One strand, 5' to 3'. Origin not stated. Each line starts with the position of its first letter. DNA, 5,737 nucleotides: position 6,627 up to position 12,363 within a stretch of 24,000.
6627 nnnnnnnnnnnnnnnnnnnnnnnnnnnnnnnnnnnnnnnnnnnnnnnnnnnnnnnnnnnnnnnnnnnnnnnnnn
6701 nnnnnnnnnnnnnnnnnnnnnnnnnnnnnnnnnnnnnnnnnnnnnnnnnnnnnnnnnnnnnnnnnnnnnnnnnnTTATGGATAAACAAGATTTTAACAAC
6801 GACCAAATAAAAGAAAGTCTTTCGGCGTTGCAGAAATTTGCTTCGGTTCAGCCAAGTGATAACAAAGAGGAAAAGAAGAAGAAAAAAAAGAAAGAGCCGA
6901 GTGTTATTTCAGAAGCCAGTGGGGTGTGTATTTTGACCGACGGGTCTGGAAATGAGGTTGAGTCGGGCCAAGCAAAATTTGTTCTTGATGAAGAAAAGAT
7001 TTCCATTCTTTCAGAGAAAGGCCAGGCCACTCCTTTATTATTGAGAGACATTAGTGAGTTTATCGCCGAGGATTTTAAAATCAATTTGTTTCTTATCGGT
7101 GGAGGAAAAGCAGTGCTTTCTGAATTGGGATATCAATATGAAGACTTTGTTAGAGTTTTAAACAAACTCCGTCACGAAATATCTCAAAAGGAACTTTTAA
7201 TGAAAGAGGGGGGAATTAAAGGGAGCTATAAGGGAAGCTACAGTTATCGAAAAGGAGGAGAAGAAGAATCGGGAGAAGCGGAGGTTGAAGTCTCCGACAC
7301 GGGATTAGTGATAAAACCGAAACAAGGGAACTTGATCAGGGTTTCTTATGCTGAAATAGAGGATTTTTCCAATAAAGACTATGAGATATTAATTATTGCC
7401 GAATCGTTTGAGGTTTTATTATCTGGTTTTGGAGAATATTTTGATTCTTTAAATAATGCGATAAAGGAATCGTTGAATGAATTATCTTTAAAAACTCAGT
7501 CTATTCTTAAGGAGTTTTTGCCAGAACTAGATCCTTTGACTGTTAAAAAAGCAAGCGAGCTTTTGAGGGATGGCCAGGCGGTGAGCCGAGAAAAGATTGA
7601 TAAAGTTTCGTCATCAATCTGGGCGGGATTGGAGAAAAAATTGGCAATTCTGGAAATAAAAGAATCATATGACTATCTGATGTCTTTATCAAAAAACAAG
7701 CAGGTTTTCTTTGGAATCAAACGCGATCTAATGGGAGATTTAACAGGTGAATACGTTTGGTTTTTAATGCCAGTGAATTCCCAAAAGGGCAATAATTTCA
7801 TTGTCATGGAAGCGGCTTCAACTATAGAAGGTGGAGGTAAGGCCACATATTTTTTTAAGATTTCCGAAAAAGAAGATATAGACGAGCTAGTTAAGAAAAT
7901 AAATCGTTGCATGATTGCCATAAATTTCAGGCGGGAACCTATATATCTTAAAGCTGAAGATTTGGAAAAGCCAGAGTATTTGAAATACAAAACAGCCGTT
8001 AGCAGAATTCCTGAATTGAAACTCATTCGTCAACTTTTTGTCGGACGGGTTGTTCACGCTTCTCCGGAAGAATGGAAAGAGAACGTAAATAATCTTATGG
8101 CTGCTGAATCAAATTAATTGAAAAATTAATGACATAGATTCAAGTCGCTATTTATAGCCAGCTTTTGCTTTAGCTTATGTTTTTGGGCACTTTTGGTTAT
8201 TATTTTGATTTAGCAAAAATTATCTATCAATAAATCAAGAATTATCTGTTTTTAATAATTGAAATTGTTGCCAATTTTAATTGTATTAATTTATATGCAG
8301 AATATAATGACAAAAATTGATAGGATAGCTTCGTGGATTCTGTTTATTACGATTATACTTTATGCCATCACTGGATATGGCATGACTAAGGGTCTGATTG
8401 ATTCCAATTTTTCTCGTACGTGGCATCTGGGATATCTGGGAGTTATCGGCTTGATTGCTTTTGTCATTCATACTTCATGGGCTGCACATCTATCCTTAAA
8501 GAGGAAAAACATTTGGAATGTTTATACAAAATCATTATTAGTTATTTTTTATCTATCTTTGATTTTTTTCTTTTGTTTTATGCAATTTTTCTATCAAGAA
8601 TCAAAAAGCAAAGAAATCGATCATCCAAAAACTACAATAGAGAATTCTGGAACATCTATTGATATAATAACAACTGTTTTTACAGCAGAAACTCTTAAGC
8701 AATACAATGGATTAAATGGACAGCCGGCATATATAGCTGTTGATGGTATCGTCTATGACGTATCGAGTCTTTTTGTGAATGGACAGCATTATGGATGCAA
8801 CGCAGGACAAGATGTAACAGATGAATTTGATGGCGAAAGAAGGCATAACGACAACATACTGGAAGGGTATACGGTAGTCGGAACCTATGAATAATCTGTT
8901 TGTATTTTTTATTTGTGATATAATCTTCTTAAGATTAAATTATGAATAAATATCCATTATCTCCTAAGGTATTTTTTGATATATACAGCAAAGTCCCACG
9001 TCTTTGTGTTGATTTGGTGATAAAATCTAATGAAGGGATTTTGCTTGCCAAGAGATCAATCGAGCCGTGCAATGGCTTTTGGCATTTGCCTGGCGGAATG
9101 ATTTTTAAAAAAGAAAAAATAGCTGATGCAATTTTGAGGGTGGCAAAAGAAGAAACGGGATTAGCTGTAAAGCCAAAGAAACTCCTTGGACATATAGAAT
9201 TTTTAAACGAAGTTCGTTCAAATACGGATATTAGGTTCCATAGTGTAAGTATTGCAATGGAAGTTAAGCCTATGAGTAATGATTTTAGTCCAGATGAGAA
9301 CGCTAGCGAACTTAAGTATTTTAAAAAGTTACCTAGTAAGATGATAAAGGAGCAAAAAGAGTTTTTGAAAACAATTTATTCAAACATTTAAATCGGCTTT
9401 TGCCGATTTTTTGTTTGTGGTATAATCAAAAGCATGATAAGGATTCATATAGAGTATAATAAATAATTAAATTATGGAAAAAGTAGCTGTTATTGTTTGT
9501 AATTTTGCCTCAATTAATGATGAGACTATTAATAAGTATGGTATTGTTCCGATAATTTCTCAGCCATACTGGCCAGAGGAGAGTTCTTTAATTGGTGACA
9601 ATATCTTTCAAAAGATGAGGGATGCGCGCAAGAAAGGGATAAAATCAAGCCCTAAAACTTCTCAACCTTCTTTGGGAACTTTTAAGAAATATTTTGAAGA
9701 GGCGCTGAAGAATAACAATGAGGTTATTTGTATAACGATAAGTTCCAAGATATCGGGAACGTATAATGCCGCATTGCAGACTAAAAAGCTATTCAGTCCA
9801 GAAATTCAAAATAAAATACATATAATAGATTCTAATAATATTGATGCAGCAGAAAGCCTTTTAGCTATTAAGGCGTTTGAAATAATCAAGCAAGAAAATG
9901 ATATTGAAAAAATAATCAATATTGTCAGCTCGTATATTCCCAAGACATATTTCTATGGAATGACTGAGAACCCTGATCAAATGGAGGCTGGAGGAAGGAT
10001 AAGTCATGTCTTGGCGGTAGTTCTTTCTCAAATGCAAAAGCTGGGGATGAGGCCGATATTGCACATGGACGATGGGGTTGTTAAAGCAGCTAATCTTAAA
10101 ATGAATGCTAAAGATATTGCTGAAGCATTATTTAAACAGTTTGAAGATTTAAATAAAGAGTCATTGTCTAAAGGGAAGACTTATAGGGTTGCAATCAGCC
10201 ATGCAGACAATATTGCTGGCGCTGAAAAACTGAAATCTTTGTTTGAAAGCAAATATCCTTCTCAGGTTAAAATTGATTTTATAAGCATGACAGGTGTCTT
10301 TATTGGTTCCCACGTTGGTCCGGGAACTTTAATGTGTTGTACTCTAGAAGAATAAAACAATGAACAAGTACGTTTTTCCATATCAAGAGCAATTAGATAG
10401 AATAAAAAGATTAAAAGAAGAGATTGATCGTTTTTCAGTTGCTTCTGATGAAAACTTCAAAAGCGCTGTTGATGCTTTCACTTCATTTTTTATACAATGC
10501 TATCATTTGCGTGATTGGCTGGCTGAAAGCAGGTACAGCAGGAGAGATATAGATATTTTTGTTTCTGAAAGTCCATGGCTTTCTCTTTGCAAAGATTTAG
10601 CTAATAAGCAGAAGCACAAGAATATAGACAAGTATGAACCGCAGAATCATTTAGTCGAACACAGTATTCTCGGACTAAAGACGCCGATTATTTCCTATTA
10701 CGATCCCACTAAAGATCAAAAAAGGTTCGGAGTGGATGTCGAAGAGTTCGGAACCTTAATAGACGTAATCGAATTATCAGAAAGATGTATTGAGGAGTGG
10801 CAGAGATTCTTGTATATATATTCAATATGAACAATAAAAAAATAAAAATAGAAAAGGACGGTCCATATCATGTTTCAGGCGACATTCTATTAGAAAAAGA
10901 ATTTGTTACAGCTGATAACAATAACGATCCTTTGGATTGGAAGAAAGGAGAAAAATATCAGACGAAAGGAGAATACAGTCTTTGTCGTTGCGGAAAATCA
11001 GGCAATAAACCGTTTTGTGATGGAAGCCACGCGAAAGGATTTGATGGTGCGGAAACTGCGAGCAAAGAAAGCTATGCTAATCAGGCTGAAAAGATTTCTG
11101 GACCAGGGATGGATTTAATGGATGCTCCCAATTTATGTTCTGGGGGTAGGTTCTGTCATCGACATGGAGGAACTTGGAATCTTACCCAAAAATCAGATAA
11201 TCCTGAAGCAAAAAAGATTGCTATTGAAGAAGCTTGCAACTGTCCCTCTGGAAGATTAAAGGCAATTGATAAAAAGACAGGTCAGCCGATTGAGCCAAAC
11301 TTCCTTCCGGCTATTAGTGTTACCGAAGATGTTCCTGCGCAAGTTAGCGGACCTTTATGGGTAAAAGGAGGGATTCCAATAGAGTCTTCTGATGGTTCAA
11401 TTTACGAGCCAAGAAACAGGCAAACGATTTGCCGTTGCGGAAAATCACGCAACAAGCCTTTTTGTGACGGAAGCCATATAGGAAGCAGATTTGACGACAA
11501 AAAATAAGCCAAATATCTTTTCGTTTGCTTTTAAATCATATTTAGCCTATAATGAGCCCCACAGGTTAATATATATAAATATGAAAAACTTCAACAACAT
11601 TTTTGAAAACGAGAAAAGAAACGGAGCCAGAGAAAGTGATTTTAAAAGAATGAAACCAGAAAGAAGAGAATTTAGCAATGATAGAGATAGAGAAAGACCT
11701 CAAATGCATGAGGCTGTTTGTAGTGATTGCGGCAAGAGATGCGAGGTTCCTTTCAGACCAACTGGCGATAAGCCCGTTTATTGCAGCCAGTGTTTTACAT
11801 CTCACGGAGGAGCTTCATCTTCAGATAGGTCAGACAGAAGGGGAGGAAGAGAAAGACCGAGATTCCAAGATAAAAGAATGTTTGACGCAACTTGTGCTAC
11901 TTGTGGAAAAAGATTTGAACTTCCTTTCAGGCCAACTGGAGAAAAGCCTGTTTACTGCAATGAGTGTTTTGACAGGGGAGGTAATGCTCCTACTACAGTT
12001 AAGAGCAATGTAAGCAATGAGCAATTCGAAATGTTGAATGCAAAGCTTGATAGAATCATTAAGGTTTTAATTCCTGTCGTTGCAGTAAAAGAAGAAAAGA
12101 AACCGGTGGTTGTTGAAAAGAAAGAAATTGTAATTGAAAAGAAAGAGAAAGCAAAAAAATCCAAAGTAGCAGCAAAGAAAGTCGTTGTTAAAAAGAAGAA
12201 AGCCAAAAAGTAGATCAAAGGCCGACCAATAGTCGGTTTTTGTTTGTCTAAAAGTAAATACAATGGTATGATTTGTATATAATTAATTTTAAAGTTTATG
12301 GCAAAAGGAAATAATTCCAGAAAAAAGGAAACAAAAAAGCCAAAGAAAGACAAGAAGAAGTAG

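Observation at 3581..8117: Four-gene, translationally packed operon with no recognisable pathway: candidate undescribed trans-envelope system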

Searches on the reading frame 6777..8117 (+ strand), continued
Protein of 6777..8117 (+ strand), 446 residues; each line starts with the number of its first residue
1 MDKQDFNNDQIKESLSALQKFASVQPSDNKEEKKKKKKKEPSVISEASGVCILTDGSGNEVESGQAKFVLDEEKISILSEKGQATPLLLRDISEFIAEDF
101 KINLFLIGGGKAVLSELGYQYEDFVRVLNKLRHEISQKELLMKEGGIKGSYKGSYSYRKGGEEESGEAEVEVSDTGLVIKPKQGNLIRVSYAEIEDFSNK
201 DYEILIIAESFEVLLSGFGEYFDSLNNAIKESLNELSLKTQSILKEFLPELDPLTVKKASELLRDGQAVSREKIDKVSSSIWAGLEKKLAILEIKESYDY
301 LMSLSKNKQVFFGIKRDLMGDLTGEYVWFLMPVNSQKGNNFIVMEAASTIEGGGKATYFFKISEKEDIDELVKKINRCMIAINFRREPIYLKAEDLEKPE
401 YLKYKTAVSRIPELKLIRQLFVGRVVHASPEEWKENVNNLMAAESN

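Call 76: search_dna_similar(query=window:6777-8117:+, collection=plasmids, mode=protein, max_evalue=0.00001, max_rows=15)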
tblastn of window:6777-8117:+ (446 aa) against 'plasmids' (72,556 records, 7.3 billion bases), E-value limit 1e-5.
No match.

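Call 77: find_related_loci(query=A1, collection=viral_contigs, flank=8000)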
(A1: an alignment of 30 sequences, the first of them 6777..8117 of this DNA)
Query A1 (446 aa) in viral_contigs; peptide patterns used: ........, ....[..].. (x = any residue, [..] = any of these).
12 stretches matched a pattern, but none encodes a relative of the query by tblastn (E <= 1e-3).

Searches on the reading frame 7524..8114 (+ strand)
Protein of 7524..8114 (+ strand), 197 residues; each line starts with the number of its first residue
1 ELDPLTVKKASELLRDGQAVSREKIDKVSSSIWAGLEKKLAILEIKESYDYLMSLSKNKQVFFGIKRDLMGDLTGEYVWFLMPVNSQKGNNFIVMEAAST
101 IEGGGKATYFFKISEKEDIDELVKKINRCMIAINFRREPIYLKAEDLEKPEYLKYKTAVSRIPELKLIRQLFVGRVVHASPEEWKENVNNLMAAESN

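Call 87: search_solved_structures(query=A4, max_evalue=10)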
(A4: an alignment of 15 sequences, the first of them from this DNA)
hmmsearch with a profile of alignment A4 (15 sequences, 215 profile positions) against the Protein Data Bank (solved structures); distinct sequences matched with E-value up to 10: 6.
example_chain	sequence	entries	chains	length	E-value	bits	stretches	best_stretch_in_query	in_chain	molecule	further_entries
1nbu_C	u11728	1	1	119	0.8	12.3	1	27-73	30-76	Probable dihydroneopterin aldolase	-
1nbu_B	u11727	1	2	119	1.1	11.9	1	28-73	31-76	Probable dihydroneopterin aldolase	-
1nbu_A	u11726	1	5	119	1.2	11.8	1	28-73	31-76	Probable dihydroneopterin aldolase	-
9b2e_A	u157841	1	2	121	1.2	11.7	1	28-73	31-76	7,8-dihydroneopterin aldolase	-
1z9w_A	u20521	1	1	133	1.5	11.4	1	28-73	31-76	Dihydroneopterin aldolase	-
7lmk_A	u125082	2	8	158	1.6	11.3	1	102-140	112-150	DNA (cytosine-5)-methyltransferase 1 | DNA (cytosine-5)-methyltransferase 1,DNA (cytosine-5)-methyltransferase 1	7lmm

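Call 88: search_protein_families(library=pfam, alignment_id=A4, max_evalue=10)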
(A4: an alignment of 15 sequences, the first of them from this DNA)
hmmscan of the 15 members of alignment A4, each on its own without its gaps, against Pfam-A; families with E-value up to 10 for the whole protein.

A. member 1, seq(197 aa): 1 family
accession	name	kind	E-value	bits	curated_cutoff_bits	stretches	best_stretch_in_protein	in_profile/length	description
PF21430.3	DTP-pb9_B-dom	-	0.15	12.6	27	1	85-124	15-54/85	Distal tail protein pb9, B domain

B. families by the number of members that match (of 15 scanned): 8 families
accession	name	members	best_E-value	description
PF05553.16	DUF761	1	0.021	Cotton fibre expressed protein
PF08289.16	Flu_M1_C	1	0.053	Influenza Matrix protein (M1) C-terminal domain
PF24454.1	DUF7570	1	0.094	Family of unknown function (DUF7570)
PF13333.12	rve_2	1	0.13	Integrase core domain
PF06841.18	Phage_T4_gp19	1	0.14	T4-like virus tail tube protein gp19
PF21430.3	DTP-pb9_B-dom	1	0.15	Distal tail protein pb9, B domain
PF06877.16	RraB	1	0.16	Regulator of ribonuclease activity B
PF16597.10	Thyroglob_assoc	1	0.2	Thyroglobulin_1 repeat associated disordered domain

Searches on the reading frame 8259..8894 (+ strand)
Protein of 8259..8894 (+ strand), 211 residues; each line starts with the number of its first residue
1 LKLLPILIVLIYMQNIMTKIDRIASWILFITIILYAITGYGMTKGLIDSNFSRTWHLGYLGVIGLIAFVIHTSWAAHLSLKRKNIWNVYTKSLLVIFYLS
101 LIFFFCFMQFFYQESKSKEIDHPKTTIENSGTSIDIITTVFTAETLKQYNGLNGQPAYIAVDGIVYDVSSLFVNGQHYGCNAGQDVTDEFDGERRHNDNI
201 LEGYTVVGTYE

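Call 5: search_protein_families(library=pfam, proteins=[window:8259-8894:+], max_evalue=0.1)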
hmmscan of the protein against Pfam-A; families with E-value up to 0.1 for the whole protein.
window:8259-8894:+ (211 aa): 4 families
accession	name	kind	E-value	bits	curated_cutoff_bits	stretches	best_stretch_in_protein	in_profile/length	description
PF00173.33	Cyt-b5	-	1.4e-07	31.8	23.7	1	142-208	1-71/74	Cytochrome b5-like Heme/Steroid binding domain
PF01292.26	Ni_hydr_CYTB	-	0.042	14.1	30.1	1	26-88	11-81/179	Prokaryotic cytochrome b561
PF14358.11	DUF4405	-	0.05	14.6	26.7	1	23-72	1-62/66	Domain of unknown function (DUF4405)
PF20154.4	LNT_N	-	0.082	13.5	27.1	0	48-114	31-95/159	Apolipoprotein N-acyltransferase N-terminal domain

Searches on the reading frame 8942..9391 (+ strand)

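Call 68: search_protein_families(library=pfam, proteins=[window:8942-9391:+], max_evalue=0.00001)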
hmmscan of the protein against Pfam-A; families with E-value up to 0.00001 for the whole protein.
window:8942-9391:+ (149 aa): 1 family
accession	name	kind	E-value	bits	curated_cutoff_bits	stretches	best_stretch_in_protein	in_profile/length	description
PF00293.34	NUDIX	-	4.2e-13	49.9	21.1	1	20-125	3-111/134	NUDIX domain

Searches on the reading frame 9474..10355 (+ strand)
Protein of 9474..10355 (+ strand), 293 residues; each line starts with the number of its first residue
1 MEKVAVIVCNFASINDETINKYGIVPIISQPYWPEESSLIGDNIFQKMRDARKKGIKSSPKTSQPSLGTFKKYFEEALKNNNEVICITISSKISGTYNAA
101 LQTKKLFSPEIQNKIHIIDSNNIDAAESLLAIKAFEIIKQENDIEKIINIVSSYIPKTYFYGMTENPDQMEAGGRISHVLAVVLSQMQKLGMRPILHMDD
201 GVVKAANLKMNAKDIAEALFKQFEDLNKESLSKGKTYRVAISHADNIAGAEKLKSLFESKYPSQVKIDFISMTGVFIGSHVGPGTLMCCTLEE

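Call 68: search_protein_families(library=pfam, proteins=[window:9474-10355:+], max_evalue=0.00001)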
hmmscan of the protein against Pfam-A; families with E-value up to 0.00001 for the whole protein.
window:9474-10355:+ (293 aa): 1 family
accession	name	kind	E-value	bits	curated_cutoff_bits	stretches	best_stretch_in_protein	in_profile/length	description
PF02645.21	DegV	-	2.7e-49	168.4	27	1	4-286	2-273/280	Uncharacterised protein, DegV family COG1307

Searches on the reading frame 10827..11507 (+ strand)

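Call 68: search_protein_families(library=pfam, proteins=[window:10827-11507:+], max_evalue=0.00001)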
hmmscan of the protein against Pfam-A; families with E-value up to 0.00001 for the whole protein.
window:10827-11507:+ (226 aa): 2 families
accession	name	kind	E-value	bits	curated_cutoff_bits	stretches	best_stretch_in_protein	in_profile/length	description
PF09360.15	zf-CDGSH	-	1e-36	125.3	29.5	2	175-217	2-47/48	Iron-binding zinc finger CDGSH type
PF06902.16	Fer4_19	-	3.2e-10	40.3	24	1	90-149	1-64/64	Divergent 4Fe-4S mono-cluster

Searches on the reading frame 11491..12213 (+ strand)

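Call 68: search_protein_families(library=pfam, proteins=[window:11491-12213:+], max_evalue=0.00001)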
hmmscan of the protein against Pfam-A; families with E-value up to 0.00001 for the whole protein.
window:11491-12213:+ (240 aa): 1 family
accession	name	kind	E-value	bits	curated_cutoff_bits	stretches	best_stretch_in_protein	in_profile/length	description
PF23477.1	zf_Tbcl_2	-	2e-32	111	27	2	71-105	2-36/37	Probable treble clef zinc finger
